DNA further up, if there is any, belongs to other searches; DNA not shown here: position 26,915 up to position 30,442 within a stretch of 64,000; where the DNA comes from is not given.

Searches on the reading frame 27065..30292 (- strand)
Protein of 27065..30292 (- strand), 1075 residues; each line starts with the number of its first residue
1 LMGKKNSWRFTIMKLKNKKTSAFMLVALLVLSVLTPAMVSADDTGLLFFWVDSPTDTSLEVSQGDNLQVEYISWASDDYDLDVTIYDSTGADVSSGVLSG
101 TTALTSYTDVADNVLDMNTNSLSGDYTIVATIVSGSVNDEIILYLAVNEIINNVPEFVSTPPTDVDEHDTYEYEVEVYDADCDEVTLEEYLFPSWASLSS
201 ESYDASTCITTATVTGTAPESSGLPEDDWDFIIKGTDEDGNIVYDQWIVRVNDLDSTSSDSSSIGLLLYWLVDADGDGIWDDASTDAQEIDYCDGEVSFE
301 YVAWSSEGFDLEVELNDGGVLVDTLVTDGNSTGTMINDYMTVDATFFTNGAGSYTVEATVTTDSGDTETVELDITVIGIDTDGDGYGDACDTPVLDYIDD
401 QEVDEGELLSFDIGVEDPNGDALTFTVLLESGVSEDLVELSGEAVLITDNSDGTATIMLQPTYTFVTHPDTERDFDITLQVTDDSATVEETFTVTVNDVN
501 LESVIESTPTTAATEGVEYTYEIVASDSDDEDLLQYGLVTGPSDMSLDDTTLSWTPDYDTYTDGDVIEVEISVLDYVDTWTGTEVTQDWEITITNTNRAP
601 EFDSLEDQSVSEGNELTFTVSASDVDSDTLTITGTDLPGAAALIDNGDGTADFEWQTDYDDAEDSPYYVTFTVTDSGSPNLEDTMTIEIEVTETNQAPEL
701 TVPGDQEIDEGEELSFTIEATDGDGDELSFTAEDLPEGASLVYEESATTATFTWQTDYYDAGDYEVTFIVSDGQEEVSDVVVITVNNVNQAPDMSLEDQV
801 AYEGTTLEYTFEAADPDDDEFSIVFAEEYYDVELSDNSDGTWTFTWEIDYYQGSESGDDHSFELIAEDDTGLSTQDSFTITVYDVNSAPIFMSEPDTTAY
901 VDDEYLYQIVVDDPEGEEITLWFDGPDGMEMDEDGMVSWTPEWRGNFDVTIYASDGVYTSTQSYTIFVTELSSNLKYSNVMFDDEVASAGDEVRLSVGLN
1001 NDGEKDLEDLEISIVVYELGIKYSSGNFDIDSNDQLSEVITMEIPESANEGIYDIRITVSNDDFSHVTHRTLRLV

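Call 9: search_protein_families(library=pfam, proteins=[window:27065-30292:-], max_evalue=0.001)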
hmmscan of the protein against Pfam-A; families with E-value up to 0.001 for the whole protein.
window:27065-30292:- (1075 aa): 7 families
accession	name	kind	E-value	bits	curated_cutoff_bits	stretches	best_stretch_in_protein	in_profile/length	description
PF05345.18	He_PIG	-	6.1e-19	68.7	24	2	700-786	4-96/96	Putative Ig domain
PF17963.7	Big_9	-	8.6e-15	55.8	23.6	2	597-687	1-86/89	Bacterial Ig domain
PF17803.7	Cadherin_4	-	2.9e-09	37.7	25.1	3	590-652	4-70/71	Bacterial cadherin-like domain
PF17892.7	Cadherin_5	-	1.5e-08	34.8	26.5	2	597-689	2-97/98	Cadherin-like domain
PF18911.6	PKD_4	-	4e-07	30.4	27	1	695-780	1-80/85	PKD domain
PF00801.26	PKD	-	2.2e-05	24.8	23.5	0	705-785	7-80/80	PKD domain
PF01835.25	MG2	-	0.00051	20.8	32.8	0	989-1062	13-85/96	MG2 domain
